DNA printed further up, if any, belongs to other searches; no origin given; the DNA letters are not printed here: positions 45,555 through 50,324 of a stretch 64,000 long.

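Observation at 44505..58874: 4789-aa single-ORF polyvalent protein fusing a crAss-type virion RNA polymerase motif with peptidase and Rossmann modules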

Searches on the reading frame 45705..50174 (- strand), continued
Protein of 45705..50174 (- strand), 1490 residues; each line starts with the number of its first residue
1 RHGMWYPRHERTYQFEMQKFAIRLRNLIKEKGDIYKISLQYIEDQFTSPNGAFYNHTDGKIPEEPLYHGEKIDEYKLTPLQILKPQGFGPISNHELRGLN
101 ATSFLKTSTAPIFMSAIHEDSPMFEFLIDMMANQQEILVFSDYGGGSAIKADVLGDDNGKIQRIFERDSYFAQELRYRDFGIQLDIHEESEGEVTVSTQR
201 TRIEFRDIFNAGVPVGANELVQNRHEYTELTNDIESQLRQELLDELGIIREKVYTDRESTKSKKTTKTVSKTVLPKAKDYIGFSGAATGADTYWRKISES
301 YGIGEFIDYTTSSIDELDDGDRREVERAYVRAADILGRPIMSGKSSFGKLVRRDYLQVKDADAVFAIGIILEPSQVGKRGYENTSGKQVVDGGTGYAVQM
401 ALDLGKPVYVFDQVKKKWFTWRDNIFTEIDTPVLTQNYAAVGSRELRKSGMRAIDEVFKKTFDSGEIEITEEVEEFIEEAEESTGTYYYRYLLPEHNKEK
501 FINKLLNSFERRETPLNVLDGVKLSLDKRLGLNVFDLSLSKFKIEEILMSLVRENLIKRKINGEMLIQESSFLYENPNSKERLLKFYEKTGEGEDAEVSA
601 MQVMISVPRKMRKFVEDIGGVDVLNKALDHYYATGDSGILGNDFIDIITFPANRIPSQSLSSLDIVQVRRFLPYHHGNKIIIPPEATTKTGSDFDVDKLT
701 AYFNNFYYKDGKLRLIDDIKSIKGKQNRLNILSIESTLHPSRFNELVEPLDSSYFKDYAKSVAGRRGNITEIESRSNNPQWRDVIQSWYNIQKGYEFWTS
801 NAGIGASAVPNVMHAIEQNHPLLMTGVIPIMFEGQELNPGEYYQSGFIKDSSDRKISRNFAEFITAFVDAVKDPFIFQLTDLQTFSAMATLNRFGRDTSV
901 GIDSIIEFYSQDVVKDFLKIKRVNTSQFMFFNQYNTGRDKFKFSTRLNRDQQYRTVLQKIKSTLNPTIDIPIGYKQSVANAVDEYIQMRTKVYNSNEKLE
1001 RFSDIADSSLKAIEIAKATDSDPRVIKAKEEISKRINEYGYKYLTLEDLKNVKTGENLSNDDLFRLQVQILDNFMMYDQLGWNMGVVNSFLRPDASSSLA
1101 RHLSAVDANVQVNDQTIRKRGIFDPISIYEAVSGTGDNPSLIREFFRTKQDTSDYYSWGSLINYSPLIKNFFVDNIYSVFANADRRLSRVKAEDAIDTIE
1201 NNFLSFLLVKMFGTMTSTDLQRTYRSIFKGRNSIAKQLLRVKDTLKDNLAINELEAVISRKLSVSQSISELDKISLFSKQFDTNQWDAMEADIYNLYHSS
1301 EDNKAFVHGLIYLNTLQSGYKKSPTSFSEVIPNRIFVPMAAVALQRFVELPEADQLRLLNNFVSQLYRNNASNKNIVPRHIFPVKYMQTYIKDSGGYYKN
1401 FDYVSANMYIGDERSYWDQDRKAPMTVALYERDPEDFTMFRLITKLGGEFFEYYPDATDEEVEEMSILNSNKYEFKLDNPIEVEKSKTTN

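Call 69: get_annotated_region(hit=H18, flank=9000)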
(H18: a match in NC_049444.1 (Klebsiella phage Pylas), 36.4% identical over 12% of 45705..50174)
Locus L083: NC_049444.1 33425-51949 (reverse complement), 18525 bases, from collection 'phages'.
description: Klebsiella phage Pylas, complete genome.
organism: Klebsiella phage Pylas (NCBI taxid 2419682)
taxonomy: Viruses; Duplodnaviria; Heunggongvirae; Uroviricota; Caudoviricetes; Schitoviridae; Humphriesvirinae; Pylasvirus; Pylasvirus pylas
host: Klebsiella pneumoniae; source: wastewater treatment plant; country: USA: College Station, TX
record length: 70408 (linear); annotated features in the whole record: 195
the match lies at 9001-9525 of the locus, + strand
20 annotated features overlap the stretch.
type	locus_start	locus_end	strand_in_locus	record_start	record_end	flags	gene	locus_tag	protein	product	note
CDS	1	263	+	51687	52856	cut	-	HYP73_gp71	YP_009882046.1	major head protein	Major N4 Capsid Protein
regulatory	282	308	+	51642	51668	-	-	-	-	terminator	-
regulatory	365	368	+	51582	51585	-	-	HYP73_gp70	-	ribosome_binding_site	Pylas_070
CDS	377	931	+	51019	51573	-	-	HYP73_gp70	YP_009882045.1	hypothetical protein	Conserved Uncharacterized Protein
regulatory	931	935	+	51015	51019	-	-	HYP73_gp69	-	ribosome_binding_site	Pylas_069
CDS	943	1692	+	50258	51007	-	-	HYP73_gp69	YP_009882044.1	virion structural protein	closely related to phage N4 gp54; Domain for chromosome segregation protein SMC (Structural Maintenance); SMC N domain; ...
CDS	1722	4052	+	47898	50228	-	-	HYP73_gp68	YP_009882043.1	hypothetical protein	2 TMDs N out C out; Conserved Uncharacterized Protein with SseC and TMD domains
regulatory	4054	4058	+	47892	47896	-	-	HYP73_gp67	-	ribosome_binding_site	Pylas_067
CDS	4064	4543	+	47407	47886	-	-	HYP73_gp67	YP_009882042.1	hypothetical protein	helix-rich mycoplasma protein family; Partially Conserved Uncharacterized Protein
regulatory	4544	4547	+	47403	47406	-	-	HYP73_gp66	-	ribosome_binding_site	Pylas_066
CDS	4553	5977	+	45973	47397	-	-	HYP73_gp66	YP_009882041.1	acyl-CoA reductase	ALDH-SF - Acyl-CoA reductase LuxC Domain; Unchacterized Acyl-CoA reductase family supergroup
regulatory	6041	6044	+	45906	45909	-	-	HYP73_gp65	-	ribosome_binding_site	Pylas_065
CDS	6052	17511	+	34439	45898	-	-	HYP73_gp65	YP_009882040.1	virion RNA polymerase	Virion RNA Poly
CDS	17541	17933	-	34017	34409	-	-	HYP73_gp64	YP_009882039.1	hypothetical protein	conserved NGF sequence motif; InterPro:IPR025915; Conserved Uncharacterized Protein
CDS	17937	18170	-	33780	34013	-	-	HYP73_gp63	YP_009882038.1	hypothetical protein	2 TMDs N in C in; Partially Conserved Uncharacterized Protein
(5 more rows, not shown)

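Call 74: get_annotated_region(hit=H1, flank=12000)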
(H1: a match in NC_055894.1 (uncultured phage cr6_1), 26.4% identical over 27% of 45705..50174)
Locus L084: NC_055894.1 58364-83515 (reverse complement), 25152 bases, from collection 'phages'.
description: CrAssphage cr6_1, complete genome.
organism: uncultured phage cr6_1 (NCBI taxid 2772085)
taxonomy: Viruses; Duplodnaviria; Heunggongvirae; Uroviricota; Caudoviricetes; Crassvirales; Suoliviridae; Bearivirinae; Afonbuvirus; Afonbuvirus faecalis
host: -; source: human feces; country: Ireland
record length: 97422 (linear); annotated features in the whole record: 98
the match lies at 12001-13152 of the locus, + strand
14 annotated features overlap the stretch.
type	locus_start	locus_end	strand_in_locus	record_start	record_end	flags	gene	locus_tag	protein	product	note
CDS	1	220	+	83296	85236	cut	-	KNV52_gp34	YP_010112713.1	hypothetical protein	gp_75688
CDS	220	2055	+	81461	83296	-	-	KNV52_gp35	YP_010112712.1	hypothetical protein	gp_75687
CDS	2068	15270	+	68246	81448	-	-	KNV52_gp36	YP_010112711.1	nuclear pore complex protein-like protein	gp_75686; Similar to a nuclear pore complex protein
CDS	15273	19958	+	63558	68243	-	-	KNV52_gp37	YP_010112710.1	hypothetical protein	gp_75685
CDS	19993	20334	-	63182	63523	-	-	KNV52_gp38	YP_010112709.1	hypothetical protein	gp_75684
CDS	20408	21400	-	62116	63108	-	-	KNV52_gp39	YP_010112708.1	PD-(D/E)XK nuclease-like domain-containing protein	gp_75683; exonuclease, CRISPR-associated protein Cas4Csa1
CDS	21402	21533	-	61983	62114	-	-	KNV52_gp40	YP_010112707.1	hypothetical protein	gp_75682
CDS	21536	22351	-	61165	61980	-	-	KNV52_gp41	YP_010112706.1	metallophosphoesterase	gp_75681; DNA double-strand break repair, MRE11 nuclease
CDS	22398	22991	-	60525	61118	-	-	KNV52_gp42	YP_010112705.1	ATPase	gp_75680; proteasome (non-ATPase regulatory subunit)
CDS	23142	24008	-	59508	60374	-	-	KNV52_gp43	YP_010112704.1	endonuclease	gp_75679; intron-encoded endonuclease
CDS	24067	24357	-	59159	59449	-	-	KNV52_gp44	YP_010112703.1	non-ATPase regulatory subunit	gp_75678; proteasome (non-ATPase regulatory subunit)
CDS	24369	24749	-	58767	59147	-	-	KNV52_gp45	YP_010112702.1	Holliday junction resolvase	gp_75677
CDS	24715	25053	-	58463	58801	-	-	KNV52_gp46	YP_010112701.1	hypothetical protein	gp_75676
CDS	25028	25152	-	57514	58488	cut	-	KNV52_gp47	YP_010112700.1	DNA primase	gp_75675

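Call 75: get_annotated_region(hit=H7, flank=12000)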
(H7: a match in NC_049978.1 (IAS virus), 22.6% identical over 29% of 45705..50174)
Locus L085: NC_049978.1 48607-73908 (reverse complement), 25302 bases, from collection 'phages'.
description: IAS virus, complete genome.
organism: IAS virus (NCBI taxid 1450749)
taxonomy: Viruses; Duplodnaviria; Heunggongvirae; Uroviricota; Caudoviricetes; Crassvirales; Steigviridae; Asinivirinae; Paundivirus; Paundivirus hollandii
host: Homo sapiens; source: stool samples; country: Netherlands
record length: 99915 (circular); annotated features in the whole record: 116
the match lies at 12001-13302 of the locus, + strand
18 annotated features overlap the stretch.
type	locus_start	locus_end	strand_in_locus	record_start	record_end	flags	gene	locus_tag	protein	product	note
CDS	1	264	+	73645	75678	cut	-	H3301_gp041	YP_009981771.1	DNA polymerase I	-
CDS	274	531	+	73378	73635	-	-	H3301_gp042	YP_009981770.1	putative early protein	-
CDS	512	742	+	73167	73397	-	-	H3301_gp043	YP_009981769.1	hypothetical protein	-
CDS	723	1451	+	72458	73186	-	-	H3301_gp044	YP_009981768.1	RNA ligase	-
CDS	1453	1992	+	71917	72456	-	-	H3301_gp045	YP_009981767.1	His-Xaa-Ser system radical SAM maturase HxsC-like protein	-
CDS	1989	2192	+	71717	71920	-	-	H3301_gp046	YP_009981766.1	mRNAse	-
CDS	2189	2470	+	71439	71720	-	-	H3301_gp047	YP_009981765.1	hypothetical protein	-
CDS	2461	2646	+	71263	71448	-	-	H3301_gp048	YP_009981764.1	hypothetical protein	-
CDS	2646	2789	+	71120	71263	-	-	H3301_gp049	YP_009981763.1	hypothetical protein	-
CDS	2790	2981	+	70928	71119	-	-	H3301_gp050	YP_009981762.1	hypothetical protein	-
CDS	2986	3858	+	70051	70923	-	-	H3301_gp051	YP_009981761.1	flavin-dependent thymidylate synthase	-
CDS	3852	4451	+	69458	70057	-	-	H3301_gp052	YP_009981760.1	hypothetical protein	-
CDS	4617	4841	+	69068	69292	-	-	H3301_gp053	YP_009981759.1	hypothetical protein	-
CDS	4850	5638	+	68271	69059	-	-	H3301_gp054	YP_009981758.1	von Willebrand factor type A-like domain containing protein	-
CDS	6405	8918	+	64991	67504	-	-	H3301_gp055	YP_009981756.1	molybdenum carrier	-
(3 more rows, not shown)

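Call 76: get_annotated_region(hit=H14, flank=12000)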
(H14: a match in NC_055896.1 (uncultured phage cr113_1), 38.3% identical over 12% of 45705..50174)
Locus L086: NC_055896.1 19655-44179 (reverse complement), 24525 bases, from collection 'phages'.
description: CrAssphage cr113_1, complete genome.
organism: uncultured phage cr113_1 (NCBI taxid 2772087)
taxonomy: Viruses; Duplodnaviria; Heunggongvirae; Uroviricota; Caudoviricetes; Crassvirales; Suoliviridae; Loutivirinae; Buchavirus; Buchavirus coli
host: -; source: human feces; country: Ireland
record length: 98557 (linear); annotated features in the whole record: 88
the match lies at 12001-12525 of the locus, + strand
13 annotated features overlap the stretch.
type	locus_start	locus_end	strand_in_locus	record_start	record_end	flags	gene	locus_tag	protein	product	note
CDS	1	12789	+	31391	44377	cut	-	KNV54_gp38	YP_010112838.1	DprA-like DNA recombination-mediator protein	gp_76670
CDS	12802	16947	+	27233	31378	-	-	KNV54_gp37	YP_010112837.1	hypothetical protein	gp_76669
CDS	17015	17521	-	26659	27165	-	-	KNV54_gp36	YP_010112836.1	hypothetical protein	gp_76668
CDS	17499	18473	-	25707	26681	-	-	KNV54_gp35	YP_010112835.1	exonuclease VIII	gp_76667; exonuclease, CRISPR-associated protein Cas4Csa1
CDS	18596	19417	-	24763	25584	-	-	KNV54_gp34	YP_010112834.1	ATPase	gp_76666; proteasome (non-ATPase regulatory subunit)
CDS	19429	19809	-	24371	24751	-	-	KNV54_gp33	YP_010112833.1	Holliday junction resolvase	gp_76665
CDS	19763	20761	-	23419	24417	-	-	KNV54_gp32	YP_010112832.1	DNA primase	gp_76664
CDS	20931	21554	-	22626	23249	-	-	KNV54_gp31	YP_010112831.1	hypothetical protein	gp_76663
CDS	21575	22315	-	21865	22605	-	-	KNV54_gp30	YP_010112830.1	flagella-related protein H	gp_76662; AAA domain, phage P-loop domain, flagella-related protein H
CDS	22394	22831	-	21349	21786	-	-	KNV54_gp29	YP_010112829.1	hypothetical protein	gp_76661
CDS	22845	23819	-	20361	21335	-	-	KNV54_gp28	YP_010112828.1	DNA helicase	gp_76660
CDS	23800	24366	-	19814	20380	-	-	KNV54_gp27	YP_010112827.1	segregation and condensation protein B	gp_76659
CDS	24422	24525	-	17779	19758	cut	-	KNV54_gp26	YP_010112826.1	DNA polymerase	gp_76658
